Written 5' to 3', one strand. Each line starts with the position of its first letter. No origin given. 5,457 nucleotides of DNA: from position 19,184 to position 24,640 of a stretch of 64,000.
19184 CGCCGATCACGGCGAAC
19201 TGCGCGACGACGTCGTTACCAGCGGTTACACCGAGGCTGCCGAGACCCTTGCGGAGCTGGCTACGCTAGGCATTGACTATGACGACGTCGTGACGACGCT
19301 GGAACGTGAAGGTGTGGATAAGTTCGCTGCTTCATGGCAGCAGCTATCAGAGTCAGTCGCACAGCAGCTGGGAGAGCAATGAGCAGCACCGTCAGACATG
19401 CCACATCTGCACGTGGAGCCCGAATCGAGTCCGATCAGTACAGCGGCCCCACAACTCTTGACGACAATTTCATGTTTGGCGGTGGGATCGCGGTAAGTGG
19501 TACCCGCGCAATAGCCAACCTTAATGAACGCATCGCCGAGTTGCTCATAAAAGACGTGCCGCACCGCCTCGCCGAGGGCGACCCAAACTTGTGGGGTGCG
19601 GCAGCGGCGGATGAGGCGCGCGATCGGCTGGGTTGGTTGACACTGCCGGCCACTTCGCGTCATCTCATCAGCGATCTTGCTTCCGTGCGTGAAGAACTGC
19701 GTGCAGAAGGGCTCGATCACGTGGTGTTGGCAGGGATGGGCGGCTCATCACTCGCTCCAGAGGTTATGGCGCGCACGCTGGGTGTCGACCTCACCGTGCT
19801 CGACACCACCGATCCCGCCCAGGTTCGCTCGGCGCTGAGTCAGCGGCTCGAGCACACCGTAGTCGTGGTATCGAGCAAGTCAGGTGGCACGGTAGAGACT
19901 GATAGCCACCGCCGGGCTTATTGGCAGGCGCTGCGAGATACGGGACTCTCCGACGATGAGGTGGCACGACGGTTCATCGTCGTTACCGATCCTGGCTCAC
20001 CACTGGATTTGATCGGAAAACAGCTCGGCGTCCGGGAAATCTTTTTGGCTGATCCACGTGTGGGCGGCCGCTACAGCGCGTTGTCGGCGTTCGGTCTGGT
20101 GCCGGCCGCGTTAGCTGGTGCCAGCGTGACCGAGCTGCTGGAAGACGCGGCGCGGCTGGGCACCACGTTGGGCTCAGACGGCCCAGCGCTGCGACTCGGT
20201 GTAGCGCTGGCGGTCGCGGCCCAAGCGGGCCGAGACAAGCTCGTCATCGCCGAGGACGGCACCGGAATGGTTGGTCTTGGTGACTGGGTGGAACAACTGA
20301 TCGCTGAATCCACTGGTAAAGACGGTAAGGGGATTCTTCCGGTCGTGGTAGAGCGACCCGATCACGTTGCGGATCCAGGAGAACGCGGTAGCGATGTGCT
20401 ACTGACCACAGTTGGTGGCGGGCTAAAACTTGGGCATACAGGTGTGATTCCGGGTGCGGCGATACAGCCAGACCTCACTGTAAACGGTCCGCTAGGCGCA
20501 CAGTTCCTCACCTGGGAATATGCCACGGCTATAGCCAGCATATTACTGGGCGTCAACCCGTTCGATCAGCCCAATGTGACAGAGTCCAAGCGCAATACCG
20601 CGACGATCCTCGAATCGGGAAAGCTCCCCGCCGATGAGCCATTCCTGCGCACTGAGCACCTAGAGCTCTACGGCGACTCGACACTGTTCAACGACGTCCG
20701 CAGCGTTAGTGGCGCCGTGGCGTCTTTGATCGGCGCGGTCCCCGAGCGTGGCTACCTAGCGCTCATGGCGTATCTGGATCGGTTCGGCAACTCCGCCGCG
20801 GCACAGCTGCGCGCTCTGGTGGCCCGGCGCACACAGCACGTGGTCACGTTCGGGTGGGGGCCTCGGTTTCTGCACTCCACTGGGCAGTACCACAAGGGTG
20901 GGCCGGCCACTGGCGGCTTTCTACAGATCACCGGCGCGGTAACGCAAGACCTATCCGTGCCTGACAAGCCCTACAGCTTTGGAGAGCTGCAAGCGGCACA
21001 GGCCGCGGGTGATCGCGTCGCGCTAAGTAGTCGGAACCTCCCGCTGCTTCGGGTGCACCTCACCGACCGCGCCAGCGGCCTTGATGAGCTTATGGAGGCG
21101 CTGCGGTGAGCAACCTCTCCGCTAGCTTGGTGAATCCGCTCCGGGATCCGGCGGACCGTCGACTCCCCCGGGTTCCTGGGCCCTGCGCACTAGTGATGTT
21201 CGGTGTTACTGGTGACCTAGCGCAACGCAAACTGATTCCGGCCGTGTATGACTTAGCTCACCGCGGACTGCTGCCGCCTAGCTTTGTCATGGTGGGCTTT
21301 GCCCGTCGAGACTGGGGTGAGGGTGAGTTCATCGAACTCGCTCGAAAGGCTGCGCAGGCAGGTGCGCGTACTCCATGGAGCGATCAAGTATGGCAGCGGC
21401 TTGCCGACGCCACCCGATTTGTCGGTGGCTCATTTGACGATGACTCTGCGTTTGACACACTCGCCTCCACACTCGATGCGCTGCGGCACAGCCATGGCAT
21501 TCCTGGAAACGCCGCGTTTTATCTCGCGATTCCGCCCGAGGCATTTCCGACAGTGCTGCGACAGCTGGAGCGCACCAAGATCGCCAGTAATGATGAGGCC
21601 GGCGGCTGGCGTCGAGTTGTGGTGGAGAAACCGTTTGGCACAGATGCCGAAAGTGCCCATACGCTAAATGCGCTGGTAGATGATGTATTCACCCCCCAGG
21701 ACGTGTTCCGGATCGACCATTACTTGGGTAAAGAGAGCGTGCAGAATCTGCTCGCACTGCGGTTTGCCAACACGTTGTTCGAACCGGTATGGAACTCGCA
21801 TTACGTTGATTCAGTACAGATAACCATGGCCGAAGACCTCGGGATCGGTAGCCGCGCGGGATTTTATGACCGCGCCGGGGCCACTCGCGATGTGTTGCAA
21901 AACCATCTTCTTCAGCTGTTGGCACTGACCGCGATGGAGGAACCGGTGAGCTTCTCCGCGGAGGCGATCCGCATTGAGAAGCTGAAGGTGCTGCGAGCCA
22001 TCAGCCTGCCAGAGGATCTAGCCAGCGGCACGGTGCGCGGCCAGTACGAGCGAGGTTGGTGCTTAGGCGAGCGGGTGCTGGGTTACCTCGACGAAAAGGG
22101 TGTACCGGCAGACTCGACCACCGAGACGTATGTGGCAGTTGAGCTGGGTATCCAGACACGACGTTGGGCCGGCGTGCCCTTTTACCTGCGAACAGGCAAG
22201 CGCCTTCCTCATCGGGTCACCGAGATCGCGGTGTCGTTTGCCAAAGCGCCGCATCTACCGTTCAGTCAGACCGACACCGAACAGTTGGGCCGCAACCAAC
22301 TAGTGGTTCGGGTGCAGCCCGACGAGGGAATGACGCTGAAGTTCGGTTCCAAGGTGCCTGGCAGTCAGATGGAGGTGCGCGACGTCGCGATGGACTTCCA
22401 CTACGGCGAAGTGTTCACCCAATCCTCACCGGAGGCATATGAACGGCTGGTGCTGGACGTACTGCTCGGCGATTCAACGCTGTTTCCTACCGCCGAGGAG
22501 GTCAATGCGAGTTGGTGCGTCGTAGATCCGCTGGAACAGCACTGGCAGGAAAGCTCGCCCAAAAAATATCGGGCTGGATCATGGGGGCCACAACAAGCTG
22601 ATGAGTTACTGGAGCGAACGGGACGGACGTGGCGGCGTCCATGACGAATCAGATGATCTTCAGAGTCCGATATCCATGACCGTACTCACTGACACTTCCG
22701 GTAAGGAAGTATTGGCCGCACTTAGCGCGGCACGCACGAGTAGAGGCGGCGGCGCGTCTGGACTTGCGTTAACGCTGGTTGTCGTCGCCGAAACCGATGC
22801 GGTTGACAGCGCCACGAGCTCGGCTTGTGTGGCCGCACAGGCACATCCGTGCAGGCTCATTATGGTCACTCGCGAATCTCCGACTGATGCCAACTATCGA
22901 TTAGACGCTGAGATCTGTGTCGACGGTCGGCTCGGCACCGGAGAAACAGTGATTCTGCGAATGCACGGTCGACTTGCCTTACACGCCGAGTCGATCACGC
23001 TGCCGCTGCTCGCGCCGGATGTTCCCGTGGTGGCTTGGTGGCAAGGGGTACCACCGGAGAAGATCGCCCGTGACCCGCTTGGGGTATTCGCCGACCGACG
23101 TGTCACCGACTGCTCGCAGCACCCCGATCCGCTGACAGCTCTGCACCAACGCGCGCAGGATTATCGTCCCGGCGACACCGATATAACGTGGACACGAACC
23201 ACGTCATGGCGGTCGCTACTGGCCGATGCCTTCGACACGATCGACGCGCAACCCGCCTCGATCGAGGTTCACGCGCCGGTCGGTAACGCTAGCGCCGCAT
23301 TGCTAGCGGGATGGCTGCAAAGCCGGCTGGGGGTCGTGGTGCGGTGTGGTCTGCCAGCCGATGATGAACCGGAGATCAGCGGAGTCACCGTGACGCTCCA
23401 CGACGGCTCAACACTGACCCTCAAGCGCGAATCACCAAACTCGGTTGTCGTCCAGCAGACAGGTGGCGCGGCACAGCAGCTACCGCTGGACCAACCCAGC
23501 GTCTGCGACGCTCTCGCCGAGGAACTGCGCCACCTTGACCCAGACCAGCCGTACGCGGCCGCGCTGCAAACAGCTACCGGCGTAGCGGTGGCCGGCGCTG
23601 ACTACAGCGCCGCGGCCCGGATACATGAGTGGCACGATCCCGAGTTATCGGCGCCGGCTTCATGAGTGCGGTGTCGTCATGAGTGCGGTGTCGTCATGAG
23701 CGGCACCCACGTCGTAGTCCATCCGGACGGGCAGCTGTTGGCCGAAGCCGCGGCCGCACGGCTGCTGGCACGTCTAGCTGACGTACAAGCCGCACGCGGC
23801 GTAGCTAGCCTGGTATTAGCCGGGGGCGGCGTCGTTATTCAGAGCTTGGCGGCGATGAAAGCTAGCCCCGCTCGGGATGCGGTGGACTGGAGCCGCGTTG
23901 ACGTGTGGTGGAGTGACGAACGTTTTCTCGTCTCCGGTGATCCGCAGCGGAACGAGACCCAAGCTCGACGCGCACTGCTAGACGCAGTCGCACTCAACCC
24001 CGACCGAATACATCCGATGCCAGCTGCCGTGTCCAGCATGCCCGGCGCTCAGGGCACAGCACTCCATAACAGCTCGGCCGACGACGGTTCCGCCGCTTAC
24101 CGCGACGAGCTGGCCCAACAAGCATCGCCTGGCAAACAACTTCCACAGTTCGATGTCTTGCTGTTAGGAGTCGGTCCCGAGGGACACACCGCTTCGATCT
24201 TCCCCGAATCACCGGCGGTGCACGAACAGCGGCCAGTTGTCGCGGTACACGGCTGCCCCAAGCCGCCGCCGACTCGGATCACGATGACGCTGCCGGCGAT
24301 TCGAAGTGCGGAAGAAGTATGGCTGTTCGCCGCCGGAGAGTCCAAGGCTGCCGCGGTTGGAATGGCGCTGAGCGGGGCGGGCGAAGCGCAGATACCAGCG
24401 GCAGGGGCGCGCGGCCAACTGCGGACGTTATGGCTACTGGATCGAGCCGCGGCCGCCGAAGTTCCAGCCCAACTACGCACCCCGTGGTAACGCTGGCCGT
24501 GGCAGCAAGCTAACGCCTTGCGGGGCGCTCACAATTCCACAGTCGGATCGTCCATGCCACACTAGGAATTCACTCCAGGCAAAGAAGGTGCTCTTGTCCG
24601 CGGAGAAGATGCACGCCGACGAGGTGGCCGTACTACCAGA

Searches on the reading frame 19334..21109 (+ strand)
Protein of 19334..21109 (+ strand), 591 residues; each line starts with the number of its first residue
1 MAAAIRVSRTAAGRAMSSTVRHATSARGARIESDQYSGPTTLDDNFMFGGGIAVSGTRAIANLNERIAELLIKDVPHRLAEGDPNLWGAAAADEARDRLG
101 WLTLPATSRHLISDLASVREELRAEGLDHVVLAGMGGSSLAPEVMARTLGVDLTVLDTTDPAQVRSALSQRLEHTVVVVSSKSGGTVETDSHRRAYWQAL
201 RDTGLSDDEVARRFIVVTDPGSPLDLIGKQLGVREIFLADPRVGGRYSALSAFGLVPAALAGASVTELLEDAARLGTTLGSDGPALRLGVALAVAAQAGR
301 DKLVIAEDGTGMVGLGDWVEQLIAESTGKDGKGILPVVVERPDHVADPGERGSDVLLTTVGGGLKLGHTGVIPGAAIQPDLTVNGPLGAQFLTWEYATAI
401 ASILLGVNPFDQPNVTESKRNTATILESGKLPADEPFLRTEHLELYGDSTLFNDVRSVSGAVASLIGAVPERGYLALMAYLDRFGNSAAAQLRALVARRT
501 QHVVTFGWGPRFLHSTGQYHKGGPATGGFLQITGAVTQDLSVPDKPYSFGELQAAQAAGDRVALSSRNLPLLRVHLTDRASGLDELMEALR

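Call 71: search_protein_families(library=pfam, proteins=[window:19334-21109:+], max_evalue=0.01)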
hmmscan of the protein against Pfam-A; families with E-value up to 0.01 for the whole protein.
window:19334-21109:+ (591 aa): 1 family
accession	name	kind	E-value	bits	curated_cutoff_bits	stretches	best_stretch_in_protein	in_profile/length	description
PF00342.24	PGI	-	2.1e-12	46.9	22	1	126-275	95-249/486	Phosphoglucose isomerase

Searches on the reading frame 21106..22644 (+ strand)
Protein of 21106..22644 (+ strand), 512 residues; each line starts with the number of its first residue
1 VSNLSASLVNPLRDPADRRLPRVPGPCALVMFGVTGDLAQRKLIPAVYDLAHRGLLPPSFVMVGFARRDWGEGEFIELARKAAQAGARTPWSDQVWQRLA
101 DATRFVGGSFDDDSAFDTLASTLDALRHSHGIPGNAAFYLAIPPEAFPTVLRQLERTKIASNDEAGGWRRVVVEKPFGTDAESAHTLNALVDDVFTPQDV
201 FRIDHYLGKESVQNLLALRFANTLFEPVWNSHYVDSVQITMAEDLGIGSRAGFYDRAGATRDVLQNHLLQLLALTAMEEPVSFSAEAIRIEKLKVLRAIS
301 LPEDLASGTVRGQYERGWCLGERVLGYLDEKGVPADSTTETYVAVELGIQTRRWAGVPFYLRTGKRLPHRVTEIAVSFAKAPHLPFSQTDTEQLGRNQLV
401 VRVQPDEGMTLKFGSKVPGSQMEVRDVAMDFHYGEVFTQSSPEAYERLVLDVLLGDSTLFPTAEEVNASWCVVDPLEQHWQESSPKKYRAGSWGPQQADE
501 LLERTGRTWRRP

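Call 7: search_protein_families(library=pfam, proteins=[window:21106-22644:+], max_evalue=0.01)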
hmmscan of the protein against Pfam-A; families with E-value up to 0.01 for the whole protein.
window:21106-22644:+ (512 aa): 2 families
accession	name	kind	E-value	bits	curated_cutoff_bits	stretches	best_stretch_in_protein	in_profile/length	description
PF02781.21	G6PD_C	-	2.6e-120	401.4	27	1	216-510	1-296/296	Glucose-6-phosphate dehydrogenase, C-terminal domain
PF00479.28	G6PD_N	-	3.9e-57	194.3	22.1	1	30-214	1-183/183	Glucose-6-phosphate dehydrogenase, NAD binding domain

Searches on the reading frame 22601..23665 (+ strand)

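Call 7: search_protein_families(library=pfam, proteins=[window:22601-23665:+], max_evalue=0.01)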
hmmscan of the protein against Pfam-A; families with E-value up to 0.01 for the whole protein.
window:22601-23665:+ (354 aa): 2 families
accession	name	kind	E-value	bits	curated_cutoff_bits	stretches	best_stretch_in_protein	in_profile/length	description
PF10128.15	OpcA_G6PD_assem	-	3.6e-31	108.1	27.9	1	78-186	4-118/118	Glucose-6-phosphate dehydrogenase subunit N-terminal domain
PF20171.3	OpcA_G6PD_C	-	6.6e-31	108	27.7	1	190-322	1-135/135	Glucose-6-phosphate dehydrogenase subunit C-terminal domain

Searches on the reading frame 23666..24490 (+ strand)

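Call 7: search_protein_families(library=pfam, proteins=[window:23666-24490:+], max_evalue=0.01)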
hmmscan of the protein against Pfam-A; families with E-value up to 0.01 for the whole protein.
window:23666-24490:+ (274 aa): 1 family
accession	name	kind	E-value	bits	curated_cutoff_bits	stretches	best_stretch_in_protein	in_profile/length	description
PF01182.26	Glucosamine_iso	-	1.8e-66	224.7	27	1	21-256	2-225/225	Glucosamine-6-phosphate isomerases/6-phosphogluconolactonase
